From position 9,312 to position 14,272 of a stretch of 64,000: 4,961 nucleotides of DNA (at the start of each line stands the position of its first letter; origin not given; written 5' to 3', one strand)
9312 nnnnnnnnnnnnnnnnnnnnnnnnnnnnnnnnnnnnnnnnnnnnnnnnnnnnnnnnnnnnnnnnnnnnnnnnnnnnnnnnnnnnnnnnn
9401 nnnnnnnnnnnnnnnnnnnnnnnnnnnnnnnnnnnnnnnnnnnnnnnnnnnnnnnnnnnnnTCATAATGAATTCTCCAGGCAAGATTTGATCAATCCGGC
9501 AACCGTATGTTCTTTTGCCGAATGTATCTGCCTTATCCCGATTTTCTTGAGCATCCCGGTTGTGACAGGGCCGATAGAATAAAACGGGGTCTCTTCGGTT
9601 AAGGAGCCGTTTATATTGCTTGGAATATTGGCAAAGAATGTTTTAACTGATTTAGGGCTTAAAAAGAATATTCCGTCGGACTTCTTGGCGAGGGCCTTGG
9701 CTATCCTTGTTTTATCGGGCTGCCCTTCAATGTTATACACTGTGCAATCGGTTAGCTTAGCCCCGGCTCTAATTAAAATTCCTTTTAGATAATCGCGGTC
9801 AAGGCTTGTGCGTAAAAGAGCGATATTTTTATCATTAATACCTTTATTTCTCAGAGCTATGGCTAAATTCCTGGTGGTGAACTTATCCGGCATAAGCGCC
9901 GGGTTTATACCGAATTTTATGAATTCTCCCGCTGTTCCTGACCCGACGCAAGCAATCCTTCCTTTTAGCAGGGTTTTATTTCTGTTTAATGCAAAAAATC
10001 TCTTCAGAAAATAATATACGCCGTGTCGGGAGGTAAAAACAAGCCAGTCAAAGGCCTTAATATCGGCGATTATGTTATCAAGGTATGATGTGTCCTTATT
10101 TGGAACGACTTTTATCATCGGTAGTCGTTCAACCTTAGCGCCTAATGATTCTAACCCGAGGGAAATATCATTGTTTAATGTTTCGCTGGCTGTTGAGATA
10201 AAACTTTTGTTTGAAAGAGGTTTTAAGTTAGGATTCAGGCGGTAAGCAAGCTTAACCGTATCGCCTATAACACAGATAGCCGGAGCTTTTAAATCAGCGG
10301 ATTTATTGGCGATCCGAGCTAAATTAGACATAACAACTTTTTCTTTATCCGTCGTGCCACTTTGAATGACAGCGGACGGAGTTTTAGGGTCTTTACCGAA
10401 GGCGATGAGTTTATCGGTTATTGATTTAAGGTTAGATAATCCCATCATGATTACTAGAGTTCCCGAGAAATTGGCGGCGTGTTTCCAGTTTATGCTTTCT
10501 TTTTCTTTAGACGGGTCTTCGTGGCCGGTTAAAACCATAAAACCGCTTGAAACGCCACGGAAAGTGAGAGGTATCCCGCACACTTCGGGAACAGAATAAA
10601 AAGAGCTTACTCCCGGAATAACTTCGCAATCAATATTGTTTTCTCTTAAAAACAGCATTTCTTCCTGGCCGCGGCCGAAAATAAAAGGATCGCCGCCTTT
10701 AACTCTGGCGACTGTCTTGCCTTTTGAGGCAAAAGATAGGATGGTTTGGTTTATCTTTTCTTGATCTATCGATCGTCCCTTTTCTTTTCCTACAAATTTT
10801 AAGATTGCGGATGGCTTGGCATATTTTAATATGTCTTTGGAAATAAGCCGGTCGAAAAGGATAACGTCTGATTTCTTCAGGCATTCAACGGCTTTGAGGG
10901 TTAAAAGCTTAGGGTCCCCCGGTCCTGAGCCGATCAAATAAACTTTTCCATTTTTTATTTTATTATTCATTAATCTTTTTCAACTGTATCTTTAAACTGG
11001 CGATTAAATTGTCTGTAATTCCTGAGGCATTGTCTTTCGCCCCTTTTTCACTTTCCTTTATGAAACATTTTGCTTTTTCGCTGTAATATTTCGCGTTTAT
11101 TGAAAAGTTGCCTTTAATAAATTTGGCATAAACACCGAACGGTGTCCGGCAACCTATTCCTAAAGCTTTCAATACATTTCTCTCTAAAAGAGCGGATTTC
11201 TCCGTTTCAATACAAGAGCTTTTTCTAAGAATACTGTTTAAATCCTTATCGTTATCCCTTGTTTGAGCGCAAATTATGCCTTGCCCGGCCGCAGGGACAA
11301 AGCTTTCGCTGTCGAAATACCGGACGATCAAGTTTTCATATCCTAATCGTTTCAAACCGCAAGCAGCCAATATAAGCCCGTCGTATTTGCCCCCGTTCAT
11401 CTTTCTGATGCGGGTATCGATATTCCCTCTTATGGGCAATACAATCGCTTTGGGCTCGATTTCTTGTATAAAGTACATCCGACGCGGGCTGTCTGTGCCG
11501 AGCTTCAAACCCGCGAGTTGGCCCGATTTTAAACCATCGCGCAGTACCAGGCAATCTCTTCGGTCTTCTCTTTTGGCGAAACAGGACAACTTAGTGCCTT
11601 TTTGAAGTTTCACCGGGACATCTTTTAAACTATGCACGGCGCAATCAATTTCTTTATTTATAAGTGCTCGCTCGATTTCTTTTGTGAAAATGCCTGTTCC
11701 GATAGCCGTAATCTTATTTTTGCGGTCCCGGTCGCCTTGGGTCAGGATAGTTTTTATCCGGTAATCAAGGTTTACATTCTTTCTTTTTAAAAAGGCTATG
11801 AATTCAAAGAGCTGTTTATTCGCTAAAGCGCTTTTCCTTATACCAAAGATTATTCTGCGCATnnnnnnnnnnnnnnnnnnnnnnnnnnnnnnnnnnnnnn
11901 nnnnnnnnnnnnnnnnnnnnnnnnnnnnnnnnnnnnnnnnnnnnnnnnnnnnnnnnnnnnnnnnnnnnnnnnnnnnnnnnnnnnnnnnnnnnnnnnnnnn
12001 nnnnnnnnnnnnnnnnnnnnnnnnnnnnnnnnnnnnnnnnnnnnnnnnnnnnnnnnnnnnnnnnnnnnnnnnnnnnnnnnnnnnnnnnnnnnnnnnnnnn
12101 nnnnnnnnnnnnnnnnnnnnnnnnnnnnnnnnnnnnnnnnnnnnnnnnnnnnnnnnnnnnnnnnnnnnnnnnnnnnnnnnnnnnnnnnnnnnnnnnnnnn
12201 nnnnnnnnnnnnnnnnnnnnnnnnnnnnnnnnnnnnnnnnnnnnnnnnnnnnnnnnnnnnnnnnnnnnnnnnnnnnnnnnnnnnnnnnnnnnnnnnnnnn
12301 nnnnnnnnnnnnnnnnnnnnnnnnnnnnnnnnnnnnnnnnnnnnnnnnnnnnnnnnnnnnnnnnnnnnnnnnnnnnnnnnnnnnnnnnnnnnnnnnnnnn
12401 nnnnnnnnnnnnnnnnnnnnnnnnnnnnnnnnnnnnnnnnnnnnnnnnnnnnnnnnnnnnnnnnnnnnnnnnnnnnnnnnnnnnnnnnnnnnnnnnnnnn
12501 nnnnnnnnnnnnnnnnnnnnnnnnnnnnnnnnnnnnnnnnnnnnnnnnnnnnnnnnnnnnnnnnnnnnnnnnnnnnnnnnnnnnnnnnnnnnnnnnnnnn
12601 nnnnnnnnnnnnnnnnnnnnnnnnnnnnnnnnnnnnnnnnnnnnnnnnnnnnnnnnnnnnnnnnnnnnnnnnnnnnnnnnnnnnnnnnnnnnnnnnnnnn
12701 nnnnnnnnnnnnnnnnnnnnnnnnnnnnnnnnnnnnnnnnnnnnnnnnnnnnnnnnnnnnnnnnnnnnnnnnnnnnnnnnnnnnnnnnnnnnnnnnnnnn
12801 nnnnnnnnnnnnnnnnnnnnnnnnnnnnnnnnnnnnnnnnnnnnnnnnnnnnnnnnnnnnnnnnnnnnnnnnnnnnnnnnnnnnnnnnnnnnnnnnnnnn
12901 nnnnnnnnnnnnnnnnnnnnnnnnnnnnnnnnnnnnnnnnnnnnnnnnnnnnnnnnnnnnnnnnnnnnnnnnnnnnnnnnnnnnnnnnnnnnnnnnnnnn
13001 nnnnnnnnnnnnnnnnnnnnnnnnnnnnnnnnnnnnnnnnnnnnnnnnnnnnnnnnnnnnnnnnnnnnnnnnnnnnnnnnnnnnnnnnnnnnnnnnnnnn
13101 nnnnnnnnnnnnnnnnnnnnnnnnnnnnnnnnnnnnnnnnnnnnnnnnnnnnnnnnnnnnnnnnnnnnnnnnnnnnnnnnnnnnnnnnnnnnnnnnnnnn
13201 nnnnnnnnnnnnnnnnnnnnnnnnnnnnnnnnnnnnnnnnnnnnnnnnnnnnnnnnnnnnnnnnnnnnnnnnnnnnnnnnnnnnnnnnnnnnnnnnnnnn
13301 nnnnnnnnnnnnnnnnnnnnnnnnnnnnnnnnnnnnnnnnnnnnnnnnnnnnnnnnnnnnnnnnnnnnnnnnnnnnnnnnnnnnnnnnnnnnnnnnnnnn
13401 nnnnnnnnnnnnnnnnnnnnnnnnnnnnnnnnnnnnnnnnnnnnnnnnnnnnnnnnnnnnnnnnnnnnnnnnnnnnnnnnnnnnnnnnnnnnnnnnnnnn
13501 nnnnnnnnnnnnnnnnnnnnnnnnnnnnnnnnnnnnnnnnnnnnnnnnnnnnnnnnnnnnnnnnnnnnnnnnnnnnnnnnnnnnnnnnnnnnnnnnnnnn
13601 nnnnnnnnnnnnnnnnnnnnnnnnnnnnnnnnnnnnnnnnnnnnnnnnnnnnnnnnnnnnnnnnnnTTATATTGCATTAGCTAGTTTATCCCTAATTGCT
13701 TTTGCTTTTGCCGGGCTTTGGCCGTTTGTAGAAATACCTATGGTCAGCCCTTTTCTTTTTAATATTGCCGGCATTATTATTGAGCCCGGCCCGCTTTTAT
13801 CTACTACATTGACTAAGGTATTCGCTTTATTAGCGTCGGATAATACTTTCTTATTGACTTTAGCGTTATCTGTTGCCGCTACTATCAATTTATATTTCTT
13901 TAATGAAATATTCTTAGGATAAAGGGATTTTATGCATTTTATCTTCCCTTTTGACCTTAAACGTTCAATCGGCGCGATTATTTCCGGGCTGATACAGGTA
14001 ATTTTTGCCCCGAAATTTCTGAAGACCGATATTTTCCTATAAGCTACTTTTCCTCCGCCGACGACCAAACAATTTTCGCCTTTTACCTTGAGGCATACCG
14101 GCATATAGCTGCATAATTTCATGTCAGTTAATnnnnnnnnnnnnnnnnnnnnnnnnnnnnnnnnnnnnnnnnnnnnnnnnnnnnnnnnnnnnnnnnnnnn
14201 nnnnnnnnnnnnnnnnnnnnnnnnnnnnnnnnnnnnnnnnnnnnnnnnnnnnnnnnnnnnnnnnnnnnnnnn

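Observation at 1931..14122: Complete siroheme-dependent (ahb) heme pathway in one overlapping operon that runs from the magnetochrome genes into two CDF transporters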

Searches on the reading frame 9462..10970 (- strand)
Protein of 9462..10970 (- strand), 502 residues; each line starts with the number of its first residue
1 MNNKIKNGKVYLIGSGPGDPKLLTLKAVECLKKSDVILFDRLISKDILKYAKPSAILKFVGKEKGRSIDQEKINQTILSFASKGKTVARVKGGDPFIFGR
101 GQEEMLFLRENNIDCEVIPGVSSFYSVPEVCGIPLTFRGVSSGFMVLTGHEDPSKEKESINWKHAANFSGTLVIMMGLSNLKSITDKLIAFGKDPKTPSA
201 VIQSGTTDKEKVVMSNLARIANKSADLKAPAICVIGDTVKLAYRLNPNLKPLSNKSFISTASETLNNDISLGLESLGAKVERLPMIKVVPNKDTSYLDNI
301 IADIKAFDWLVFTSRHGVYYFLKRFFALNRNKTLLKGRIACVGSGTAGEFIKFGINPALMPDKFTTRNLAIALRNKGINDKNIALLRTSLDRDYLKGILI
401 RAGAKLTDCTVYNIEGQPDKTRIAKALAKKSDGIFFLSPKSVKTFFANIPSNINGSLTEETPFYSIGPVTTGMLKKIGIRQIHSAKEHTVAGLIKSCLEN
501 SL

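Call 3: search_protein_families(library=pfam, proteins=[window:9462-10970:-])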
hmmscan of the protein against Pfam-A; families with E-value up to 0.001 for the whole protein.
window:9462-10970:- (502 aa): 2 families
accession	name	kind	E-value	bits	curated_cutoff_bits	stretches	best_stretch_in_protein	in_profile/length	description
PF00590.25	TP_methylase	-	1.1e-47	163.2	27.8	1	9-220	1-211/212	Tetrapyrrole (Corrin/Porphyrin) Methylases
PF02602.20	HEM4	-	9.6e-45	152.9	27.5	1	272-494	6-230/231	Uroporphyrinogen-III synthase HemD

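Call 5: search_protein_families(library=ncbifam, proteins=[window:9462-10970:-], max_evalue=0.00001)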
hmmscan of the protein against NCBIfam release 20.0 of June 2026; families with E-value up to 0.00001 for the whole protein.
window:9462-10970:- (502 aa): 36 families (the best 25 are shown)
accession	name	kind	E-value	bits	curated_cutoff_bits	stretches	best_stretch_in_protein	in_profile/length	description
NF004790.0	PRK06136.1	subfamily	3.8e-82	275.6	198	1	7-244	3-242/250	uroporphyrinogen-III C-methyltransferase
TIGR01469.1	cobA_cysG_Cterm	equivalog_domain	5.3e-82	275.2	185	1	8-241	1-236/238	uroporphyrinogen-III C-methyltransferase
NF007922.1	PRK10637.1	equivalog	3.7e-75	253.6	400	1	5-240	214-450/450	siroheme synthase CysG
NF005524.0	PRK07168.1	equivalog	3.8e-60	203.8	603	1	7-367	2-359/474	uroporphyrin-III C-methyltransferase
TIGR01465.1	cobM_cbiF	equivalog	1.5e-37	129.2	259.65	1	10-241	1-229/247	precorrin-4 C(11)-methyltransferase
NF012017.0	PRK15473.1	equivalog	7.8e-29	100.8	408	1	4-238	4-235/257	cobalt-precorrin-4 methyltransferase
NF004593.0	PRK05928.4-2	equivalog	2.2e-21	76.4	275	1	261-498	9-240/247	uroporphyrinogen-III synthase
NF004587.0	PRK05928.2-5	equivalog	2.1e-19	70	246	1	273-495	24-235/245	uroporphyrinogen-III synthase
NF004423.0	PRK05765.1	equivalog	7.5e-16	58.4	332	1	7-243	2-231/247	precorrin-3B C(17)-methyltransferase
TIGR01467.1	cobI_cbiL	equivalog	1.1e-15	57.7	163.25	1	8-216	1-212/230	precorrin-2 C(20)-methyltransferase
NF004594.0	PRK05928.4-3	equivalog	1.4e-15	57.3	365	1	260-480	8-212/237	uroporphyrinogen-III synthase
NF004647.0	PRK05990.1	equivalog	1.5e-15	57.3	271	2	6-39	4-37/245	precorrin-2 C(20)-methyltransferase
NF004583.0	PRK05928.1-5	equivalog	2e-14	53.7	432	1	295-497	46-245/250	uroporphyrinogen-III synthase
TIGR01466.1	cobJ_cbiH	equivalog_domain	1.9e-13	50.6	246.35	1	10-238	1-223/239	precorrin-3B C(17)-methyltransferase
NF004592.0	PRK05928.4-1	equivalog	4.4e-13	49.4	332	1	283-497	30-232/237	uroporphyrinogen-III synthase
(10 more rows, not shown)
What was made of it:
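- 9462..10970 (-): cobA-hemD fusion: uroporphyrinogen-III C-methyltransferase plus uroporphyrinogen-III synthase. TIGR01469 275 bits, above the cutoff of 185; PF02602 HEM4 (calls 3, 5).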

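Call 7: find_encoding_contigs(protein=window:9462-10970:-, flank=10000, max_places=6)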
Protein window:9462-10970:- (502 aa): no gene with exactly this product is on record in the collection.

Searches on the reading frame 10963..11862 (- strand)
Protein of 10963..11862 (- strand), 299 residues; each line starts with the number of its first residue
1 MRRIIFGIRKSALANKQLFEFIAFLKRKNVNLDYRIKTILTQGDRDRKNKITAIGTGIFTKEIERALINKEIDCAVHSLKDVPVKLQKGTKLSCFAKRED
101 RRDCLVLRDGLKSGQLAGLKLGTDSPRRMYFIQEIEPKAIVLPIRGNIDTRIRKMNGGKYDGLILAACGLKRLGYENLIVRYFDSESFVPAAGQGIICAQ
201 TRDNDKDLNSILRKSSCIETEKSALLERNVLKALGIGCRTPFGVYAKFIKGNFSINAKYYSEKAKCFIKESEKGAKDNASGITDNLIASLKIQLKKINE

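Call 3: search_protein_families(library=pfam, proteins=[window:10963-11862:-])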
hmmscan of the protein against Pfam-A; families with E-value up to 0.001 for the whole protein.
window:10963-11862:- (299 aa): 2 families
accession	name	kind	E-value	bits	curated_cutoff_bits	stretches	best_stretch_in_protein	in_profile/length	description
PF01379.25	Porphobil_deam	-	3.7e-61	206.7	22.1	1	5-209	2-206/207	Porphobilinogen deaminase, dipyromethane cofactor binding domain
PF03900.20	Porphobil_deamC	-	9.7e-07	29.5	26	1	224-279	4-61/74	Porphobilinogen deaminase, C-terminal domain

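Call 5: search_protein_families(library=ncbifam, proteins=[window:10963-11862:-], max_evalue=0.00001)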
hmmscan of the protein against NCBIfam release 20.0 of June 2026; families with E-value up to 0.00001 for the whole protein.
window:10963-11862:- (299 aa): 2 families
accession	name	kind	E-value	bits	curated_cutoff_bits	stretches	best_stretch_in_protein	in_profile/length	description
TIGR00212.1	hemC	equivalog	5.7e-80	268.5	164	1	5-282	2-281/293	hydroxymethylbilane synthase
NF002202.0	PRK01066.1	equivalog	3e-31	108.5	251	1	4-214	21-228/241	hydroxymethylbilane synthase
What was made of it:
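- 10963..11862 (-): hemC, hydroxymethylbilane synthase. TIGR00212 268 bits, above the cutoff of 164 (call 5).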

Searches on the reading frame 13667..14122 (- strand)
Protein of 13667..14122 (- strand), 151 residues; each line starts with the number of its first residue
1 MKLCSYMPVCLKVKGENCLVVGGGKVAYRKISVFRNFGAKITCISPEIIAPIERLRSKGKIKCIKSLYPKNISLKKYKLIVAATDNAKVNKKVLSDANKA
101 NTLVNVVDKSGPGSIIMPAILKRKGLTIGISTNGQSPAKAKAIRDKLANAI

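Call 3: search_protein_families(library=pfam, proteins=[window:13667-14122:-])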
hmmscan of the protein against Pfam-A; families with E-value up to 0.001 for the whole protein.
window:13667-14122:- (151 aa): 2 families
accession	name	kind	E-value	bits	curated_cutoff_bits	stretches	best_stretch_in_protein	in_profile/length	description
PF13241.12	NAD_binding_7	-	9.6e-26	90.8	22.1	1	9-119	1-104/104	Putative NAD(P)-binding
PF14824.11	Sirohm_synth_M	-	2.2e-07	30.7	25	1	123-149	1-27/28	Sirohaem biosynthesis protein central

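Call 5: search_protein_families(library=ncbifam, proteins=[window:13667-14122:-], max_evalue=0.00001)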
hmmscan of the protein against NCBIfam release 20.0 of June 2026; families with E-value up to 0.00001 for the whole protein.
window:13667-14122:- (151 aa): 5 families
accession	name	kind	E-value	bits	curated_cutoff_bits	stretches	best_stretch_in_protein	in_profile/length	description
NF007922.1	PRK10637.1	equivalog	1.8e-34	119.5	400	1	6-149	1-145/450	siroheme synthase CysG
TIGR01470.1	cysG_Nterm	subfamily_domain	2.4e-32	112.3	62.3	1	7-149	1-142/205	siroheme synthase, N-terminal domain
NF005222.0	PRK06718.1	equivalog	5.8e-32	110.9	204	1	6-149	2-143/203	NAD(P)-binding protein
NF005223.0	PRK06719.1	equivalog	8.4e-21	74.3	223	1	7-149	5-142/157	precorrin-2 dehydrogenase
NF004045.0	PRK05562.1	equivalog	2.4e-18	66.3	181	1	5-151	15-160/225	NAD(P)-dependent oxidoreductase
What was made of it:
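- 13667..14122 (-): SirC-like precorrin-2 dehydrogenase, a short 151-aa form lacking the C-terminal domain. TIGR01470 112 bits, above the cutoff of 62 (call 5).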

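Call 47: search_solved_structures(query=window:13667-14122:-, max_evalue=0.001)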
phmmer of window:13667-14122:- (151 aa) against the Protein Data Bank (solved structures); distinct sequences matched with E-value up to 0.001: 11.
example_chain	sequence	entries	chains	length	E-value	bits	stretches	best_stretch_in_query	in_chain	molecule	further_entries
3dfz_A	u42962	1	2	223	1.4e-18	70.7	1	8-148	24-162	Precorrin-2 dehydrogenase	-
1pjq_A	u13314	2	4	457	8.3e-18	68.2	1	6-149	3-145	Siroheme synthase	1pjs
6pr3_A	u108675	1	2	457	1.1e-17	67.8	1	6-149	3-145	Siroheme synthase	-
6pr1_A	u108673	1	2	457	1.1e-17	67.8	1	6-149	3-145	Siroheme synthase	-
6pr2_A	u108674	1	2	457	1.1e-17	67.8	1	6-149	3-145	Siroheme synthase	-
6pr4_A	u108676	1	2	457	1.1e-17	67.8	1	6-149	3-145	Siroheme synthase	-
1pjt_A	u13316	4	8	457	1.2e-17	67.8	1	6-149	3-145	Siroheme synthase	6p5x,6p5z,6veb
6p7d_A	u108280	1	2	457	5.8e-17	65.5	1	6-149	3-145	Siroheme synthase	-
6p7c_A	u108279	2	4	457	1.5e-16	64.1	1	6-149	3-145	Siroheme synthase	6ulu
6pqz_A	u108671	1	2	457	2.2e-16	63.7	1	6-149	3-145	Siroheme synthase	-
6pr0_A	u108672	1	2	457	2.2e-16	63.6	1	6-149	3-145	Siroheme synthase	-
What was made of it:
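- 13667..14122 (-): Best PDB hits: 3DFZ SirC (E 1e-18) and CysG residues 3-145 (call 47).
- On Ahb (siroheme-dependent) heme b pathway: The 151-aa SirC-like protein lacks the C-terminal part of CysG-N/SirC (call 47), and its chelatase activity is unknown.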
